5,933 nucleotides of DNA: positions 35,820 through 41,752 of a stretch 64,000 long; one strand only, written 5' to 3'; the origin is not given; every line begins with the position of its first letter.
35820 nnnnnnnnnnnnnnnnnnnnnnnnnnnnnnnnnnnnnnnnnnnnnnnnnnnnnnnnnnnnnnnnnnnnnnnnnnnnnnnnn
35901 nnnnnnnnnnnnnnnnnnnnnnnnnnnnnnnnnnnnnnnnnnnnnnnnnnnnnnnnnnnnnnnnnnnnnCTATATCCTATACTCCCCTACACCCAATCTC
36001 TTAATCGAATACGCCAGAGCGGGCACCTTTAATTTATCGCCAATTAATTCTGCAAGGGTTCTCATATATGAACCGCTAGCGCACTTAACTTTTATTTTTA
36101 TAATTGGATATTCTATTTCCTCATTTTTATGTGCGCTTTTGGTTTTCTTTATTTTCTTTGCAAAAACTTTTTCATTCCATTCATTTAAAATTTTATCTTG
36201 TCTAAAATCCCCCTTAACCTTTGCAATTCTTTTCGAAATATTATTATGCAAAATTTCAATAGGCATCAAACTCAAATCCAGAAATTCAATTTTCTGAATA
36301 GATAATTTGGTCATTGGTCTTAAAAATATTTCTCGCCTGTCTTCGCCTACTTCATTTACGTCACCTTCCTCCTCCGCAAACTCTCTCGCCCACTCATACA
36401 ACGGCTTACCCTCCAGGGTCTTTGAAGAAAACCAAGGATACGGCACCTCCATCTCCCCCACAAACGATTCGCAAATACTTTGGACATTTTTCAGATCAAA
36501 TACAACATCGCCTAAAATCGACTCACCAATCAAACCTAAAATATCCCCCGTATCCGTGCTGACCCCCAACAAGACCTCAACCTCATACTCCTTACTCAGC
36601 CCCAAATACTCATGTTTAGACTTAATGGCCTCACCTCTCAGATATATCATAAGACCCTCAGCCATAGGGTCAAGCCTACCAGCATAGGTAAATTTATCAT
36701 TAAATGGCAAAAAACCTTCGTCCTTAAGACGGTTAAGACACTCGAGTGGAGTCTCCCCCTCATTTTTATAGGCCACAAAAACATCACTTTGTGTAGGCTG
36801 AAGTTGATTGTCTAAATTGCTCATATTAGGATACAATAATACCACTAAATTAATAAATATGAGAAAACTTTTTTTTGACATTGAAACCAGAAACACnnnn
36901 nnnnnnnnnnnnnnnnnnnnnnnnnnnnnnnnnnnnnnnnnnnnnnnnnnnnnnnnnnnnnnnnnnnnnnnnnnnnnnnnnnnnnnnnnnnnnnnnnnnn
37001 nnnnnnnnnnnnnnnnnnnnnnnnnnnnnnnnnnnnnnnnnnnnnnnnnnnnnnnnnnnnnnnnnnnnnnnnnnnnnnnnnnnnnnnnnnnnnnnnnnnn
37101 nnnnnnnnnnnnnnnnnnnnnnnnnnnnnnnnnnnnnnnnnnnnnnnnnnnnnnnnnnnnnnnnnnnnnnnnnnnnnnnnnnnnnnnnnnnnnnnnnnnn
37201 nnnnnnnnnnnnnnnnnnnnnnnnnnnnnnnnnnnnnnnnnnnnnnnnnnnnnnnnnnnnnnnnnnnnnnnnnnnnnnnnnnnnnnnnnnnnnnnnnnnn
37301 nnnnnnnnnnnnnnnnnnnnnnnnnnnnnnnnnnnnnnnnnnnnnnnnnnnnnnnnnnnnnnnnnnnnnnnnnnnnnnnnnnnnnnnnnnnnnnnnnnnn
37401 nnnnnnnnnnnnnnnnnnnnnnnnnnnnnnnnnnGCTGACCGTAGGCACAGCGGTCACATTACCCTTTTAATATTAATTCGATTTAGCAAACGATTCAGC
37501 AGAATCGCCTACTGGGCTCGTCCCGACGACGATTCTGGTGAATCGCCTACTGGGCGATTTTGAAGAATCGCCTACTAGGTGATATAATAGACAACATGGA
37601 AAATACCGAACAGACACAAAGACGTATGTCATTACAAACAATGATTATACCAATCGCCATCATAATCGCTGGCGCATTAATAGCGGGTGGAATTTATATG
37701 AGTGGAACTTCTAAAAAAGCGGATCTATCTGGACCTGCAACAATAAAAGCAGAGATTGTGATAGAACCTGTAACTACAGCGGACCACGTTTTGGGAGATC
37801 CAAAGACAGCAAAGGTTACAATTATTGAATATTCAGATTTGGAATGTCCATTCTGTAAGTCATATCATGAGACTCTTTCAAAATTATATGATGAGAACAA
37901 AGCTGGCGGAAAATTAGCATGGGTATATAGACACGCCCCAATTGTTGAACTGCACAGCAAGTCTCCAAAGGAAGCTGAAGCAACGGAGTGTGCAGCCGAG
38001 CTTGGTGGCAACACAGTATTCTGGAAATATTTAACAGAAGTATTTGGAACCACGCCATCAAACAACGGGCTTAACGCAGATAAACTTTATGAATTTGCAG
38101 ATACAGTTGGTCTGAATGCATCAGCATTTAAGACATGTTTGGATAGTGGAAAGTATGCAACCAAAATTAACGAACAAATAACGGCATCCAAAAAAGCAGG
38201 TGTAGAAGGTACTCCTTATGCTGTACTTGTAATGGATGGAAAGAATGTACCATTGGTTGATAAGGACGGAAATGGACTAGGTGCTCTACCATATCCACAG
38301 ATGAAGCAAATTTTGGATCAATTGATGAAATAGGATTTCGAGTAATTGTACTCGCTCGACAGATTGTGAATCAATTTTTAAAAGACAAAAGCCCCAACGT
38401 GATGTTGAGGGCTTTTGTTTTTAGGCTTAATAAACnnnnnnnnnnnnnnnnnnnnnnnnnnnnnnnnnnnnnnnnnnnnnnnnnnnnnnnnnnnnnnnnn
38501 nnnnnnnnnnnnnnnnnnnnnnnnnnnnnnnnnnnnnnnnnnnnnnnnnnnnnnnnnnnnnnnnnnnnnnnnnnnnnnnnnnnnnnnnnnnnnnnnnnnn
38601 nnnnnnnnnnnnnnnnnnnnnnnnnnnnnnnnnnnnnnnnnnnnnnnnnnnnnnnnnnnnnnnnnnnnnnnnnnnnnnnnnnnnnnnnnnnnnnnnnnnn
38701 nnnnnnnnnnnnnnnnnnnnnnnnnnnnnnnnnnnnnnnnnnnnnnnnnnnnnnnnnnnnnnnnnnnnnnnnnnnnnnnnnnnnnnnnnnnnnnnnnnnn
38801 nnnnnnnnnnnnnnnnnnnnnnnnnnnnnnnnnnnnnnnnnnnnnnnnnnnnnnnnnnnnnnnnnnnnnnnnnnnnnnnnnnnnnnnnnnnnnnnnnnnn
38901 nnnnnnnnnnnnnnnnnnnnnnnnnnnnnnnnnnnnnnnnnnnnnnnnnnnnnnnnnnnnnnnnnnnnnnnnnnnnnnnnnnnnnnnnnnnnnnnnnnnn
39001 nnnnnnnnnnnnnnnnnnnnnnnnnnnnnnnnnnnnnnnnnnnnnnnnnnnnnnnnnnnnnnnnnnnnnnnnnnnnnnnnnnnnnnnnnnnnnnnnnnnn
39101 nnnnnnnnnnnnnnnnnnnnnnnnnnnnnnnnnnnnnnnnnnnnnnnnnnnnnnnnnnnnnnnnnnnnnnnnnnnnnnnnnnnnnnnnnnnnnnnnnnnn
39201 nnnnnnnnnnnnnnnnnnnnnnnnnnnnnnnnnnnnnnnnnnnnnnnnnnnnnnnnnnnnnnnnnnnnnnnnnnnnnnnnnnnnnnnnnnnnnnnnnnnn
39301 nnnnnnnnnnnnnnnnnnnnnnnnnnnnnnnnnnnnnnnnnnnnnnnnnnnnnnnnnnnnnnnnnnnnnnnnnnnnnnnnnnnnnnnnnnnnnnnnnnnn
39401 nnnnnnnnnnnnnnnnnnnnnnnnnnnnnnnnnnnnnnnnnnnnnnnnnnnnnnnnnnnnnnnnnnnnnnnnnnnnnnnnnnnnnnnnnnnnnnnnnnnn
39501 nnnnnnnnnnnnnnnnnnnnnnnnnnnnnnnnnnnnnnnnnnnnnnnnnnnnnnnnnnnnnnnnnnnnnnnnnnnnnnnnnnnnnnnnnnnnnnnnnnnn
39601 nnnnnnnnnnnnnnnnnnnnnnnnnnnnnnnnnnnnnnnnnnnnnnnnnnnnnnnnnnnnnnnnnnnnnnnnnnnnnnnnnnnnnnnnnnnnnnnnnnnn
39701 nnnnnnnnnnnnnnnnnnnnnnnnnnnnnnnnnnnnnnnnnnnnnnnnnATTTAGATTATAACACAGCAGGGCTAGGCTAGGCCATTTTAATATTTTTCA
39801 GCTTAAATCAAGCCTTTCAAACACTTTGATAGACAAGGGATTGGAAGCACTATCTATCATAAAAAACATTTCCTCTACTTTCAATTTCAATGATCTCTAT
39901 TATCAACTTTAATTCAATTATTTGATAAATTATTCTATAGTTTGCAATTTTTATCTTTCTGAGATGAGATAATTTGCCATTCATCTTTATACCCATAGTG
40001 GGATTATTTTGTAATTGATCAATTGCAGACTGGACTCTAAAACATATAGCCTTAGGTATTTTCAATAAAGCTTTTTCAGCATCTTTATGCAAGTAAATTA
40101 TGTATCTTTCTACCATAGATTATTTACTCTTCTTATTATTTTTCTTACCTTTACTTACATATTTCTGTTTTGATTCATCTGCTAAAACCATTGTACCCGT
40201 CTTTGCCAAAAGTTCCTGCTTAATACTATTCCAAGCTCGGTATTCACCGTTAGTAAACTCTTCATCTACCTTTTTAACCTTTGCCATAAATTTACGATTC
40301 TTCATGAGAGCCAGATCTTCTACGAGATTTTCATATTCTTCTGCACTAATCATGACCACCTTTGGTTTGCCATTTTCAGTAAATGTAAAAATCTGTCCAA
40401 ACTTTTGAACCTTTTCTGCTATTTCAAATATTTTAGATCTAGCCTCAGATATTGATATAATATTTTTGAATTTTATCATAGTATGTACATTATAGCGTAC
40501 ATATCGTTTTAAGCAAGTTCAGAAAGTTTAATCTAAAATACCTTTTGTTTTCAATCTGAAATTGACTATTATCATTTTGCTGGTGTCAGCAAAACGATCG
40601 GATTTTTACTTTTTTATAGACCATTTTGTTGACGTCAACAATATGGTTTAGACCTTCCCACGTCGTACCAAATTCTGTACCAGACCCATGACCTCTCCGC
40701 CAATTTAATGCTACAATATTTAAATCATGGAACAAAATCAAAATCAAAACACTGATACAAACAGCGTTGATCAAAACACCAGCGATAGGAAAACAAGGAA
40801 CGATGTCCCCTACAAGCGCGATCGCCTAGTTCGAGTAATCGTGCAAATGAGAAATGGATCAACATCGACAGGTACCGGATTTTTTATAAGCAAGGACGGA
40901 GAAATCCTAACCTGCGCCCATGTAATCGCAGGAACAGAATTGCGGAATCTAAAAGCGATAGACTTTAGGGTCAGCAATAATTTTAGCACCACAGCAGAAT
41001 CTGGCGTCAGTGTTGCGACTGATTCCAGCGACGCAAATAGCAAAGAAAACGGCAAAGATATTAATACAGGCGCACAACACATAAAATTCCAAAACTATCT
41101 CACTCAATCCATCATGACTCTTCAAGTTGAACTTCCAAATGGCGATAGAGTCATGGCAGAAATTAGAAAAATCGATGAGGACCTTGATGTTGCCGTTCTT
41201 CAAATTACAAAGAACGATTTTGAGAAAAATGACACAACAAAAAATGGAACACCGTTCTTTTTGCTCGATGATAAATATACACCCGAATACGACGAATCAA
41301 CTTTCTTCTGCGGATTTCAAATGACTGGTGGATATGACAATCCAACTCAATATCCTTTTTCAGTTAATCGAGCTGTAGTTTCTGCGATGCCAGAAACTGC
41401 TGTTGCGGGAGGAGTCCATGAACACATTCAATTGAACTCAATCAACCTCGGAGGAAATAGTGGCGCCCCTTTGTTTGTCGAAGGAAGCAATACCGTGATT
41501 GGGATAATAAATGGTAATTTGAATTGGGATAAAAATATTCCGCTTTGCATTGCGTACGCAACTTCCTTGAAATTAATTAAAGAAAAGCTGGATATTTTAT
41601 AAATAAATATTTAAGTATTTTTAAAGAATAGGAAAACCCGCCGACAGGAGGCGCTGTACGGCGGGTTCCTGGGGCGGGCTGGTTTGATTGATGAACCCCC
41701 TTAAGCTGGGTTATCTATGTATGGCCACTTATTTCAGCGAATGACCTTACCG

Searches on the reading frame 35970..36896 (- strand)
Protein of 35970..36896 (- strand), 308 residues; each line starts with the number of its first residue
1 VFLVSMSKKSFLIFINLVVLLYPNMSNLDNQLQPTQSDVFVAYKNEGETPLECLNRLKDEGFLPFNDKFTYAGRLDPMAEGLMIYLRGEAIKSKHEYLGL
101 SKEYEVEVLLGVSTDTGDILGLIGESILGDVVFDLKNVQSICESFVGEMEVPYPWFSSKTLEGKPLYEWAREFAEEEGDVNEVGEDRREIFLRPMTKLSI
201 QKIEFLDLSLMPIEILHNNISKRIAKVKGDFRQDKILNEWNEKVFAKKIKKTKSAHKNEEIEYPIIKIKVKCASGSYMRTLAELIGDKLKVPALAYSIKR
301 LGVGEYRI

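Call 12: search_protein_families(library=pfam, proteins=[window:35970-36896:-], max_evalue=0.0001)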
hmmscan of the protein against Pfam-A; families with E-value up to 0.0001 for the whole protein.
window:35970-36896:- (308 aa): 1 family
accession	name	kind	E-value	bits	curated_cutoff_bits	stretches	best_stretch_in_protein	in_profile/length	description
PF01509.24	TruB_N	-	6.5e-22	79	27.3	1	67-175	7-114/149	TruB family pseudouridylate synthase (N terminal domain)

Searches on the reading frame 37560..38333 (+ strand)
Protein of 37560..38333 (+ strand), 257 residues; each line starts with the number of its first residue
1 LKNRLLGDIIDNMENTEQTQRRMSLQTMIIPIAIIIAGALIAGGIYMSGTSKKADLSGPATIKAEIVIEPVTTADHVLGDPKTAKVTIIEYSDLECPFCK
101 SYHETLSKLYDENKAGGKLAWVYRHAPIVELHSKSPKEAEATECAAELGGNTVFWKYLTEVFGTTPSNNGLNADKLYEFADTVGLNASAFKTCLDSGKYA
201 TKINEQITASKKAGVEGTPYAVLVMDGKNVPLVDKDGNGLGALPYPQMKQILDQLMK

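Call 12: search_protein_families(library=pfam, proteins=[window:37560-38333:+], max_evalue=0.0001)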
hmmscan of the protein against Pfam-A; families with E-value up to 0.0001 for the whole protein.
window:37560-38333:+ (257 aa): 4 families
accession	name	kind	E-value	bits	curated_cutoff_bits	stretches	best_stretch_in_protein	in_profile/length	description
PF13462.12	Thioredoxin_4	-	2.4e-19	70.6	23.2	1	74-230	4-150/165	Thioredoxin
PF01323.26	DSBA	-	6.2e-13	49.4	25.6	1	87-238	1-176/191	DSBA-like thioredoxin domain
PF18400.7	Thioredoxin_12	-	9.9e-07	29.3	26.1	1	73-127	132-183/190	Thioredoxin-like domain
PF13098.12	Thioredoxin_2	-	4.8e-06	27.3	27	1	83-231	4-86/104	Thioredoxin-like domain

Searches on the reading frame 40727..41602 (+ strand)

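Call 12: search_protein_families(library=pfam, proteins=[window:40727-41602:+], max_evalue=0.0001)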
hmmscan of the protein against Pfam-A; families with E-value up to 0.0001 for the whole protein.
window:40727-41602:+ (291 aa): 2 families
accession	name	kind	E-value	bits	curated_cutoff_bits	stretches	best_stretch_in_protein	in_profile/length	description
PF13365.12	Trypsin_2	-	2.9e-17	64.2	27.6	1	49-260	1-144/144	Trypsin-like peptidase domain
PF00089.32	Trypsin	-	8.3e-07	29.5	20.6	0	36-268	13-200/220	Trypsin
